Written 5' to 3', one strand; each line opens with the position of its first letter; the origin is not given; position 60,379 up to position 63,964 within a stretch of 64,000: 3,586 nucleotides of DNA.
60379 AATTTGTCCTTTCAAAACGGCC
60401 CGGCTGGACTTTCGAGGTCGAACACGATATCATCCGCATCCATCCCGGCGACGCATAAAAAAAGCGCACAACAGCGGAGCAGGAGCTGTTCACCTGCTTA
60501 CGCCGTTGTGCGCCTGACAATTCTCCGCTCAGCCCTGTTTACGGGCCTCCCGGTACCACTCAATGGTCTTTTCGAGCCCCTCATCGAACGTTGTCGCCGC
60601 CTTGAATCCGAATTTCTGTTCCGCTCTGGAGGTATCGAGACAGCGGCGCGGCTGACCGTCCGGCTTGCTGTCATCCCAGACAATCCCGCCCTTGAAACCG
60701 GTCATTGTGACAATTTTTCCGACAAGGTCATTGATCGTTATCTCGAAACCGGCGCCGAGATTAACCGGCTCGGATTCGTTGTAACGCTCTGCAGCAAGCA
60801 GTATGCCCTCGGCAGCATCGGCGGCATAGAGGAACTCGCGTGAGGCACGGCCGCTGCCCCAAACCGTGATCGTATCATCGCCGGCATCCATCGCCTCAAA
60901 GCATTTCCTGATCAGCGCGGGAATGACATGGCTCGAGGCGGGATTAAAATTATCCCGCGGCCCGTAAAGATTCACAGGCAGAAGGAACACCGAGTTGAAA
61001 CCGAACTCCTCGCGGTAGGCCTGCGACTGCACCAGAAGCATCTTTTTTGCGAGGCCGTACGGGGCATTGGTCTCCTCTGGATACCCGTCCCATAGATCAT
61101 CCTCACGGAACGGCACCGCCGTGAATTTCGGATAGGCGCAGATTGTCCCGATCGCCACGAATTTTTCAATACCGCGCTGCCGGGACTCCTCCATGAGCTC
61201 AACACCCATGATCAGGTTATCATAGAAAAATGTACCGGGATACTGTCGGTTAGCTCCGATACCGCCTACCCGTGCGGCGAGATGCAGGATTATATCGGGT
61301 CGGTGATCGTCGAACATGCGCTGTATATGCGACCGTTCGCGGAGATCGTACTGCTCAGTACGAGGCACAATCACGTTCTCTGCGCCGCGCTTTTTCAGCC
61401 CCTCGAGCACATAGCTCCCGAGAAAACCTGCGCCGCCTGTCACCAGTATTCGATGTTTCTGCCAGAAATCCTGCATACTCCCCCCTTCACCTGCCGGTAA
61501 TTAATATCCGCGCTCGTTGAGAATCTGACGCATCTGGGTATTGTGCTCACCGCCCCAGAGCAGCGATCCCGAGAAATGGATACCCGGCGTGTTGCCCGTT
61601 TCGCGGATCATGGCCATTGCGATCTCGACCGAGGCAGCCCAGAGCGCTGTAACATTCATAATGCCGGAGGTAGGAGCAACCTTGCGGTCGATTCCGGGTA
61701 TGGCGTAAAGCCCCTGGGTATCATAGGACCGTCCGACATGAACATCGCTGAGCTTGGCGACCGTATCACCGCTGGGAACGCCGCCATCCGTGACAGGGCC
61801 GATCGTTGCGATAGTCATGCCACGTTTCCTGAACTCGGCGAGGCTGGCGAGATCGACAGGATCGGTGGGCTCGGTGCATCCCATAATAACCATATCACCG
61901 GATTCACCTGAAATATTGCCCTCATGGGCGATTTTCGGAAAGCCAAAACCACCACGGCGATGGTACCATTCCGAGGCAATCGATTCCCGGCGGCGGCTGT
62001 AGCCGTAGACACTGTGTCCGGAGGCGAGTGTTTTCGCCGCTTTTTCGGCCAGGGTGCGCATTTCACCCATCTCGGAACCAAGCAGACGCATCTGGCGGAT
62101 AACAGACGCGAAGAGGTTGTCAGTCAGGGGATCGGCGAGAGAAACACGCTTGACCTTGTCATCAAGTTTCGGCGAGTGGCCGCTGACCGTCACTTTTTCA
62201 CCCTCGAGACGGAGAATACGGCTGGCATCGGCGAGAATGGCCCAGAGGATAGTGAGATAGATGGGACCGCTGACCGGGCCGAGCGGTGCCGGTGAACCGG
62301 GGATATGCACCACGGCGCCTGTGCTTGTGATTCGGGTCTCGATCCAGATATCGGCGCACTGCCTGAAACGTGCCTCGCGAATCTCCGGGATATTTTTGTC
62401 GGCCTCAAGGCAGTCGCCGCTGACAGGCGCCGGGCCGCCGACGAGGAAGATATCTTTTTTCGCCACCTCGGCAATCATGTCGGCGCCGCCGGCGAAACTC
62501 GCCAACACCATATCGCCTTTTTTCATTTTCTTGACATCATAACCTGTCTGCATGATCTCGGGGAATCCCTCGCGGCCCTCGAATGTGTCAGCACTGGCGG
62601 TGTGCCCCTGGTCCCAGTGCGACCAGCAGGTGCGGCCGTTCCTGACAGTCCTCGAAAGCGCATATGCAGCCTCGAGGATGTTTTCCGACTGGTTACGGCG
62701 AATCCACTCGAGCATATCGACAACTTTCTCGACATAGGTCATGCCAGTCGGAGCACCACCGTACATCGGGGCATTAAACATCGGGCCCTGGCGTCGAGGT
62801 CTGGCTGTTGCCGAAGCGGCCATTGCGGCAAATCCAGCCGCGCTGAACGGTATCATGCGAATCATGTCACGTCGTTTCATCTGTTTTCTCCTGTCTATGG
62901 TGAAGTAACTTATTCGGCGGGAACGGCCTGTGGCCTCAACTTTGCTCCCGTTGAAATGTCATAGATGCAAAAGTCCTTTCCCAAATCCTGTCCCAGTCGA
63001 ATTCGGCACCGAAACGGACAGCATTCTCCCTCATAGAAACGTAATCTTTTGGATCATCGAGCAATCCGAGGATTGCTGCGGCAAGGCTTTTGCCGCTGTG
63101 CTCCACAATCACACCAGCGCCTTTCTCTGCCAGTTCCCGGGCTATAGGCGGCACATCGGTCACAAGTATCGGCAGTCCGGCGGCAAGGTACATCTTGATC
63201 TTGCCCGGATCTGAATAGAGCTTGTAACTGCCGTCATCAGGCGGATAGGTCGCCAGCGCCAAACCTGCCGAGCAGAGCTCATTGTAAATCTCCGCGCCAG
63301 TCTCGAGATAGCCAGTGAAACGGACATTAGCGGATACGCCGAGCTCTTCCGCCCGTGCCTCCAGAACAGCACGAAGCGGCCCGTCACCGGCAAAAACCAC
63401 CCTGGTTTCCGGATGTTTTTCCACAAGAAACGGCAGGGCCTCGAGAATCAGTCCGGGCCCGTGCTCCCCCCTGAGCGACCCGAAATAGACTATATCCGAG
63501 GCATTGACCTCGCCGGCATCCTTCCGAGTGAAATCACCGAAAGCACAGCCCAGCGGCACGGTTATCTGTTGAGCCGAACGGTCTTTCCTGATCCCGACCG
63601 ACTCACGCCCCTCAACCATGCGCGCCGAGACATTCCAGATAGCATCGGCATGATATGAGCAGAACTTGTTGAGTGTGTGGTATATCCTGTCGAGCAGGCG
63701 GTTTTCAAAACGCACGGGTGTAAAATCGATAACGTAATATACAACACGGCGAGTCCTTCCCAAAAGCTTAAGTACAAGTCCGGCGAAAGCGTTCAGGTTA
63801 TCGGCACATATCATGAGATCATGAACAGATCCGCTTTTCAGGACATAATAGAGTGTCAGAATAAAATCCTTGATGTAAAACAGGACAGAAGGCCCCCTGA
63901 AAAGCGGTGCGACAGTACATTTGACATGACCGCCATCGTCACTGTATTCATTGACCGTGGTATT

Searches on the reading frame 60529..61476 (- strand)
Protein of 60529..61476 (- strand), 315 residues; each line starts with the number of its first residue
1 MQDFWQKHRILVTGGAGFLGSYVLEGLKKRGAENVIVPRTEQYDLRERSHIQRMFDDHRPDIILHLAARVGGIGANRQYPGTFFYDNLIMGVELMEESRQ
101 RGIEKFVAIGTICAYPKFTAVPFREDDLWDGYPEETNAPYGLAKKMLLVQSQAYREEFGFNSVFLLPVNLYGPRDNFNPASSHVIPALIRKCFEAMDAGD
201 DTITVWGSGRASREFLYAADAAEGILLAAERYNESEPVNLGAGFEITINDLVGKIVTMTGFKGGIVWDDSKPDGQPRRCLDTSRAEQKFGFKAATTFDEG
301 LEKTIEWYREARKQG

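Call 96: search_protein_families(library=pfam, proteins=[window:60529-61476:-], max_evalue=0.0001)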
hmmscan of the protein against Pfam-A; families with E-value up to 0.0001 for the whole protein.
window:60529-61476:- (315 aa): 4 families
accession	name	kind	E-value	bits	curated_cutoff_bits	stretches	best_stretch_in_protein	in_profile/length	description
PF01370.27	Epimerase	-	8.6e-57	192.7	20.9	1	10-241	1-240/240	NAD dependent epimerase/dehydratase family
PF16363.11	GDP_Man_Dehyd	-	1.9e-29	103.6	27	1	42-304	58-332/332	GDP-mannose 4,6 dehydratase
PF04321.23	RmlD_sub_bind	-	6.5e-08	32.4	27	1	9-68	2-60/287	RmlD substrate binding domain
PF02719.21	Polysacc_synt_2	-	5.3e-07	29.5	20.2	0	44-111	62-128/293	Polysaccharide biosynthesis protein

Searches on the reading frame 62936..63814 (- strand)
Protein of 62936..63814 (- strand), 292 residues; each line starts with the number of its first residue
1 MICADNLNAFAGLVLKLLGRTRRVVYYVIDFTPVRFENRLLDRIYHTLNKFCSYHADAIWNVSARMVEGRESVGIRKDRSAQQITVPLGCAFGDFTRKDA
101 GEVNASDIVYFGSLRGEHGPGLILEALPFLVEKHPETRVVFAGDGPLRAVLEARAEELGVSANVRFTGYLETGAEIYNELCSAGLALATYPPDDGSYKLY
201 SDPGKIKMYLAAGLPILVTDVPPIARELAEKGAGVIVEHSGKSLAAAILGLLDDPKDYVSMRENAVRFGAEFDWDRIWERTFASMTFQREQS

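Call 96: search_protein_families(library=pfam, proteins=[window:62936-63814:-], max_evalue=0.0001)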
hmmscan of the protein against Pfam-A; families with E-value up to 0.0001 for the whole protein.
window:62936-63814:- (292 aa): 2 families
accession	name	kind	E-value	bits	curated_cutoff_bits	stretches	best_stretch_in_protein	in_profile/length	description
PF00534.26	Glycos_transf_1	-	1.8e-19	70.3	26.4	2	105-178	15-88/172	Glycosyl transferases group 1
PF13692.12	Glyco_trans_1_4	-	2.6e-17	63.9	27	1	107-254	3-142/142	Glycosyl transferases group 1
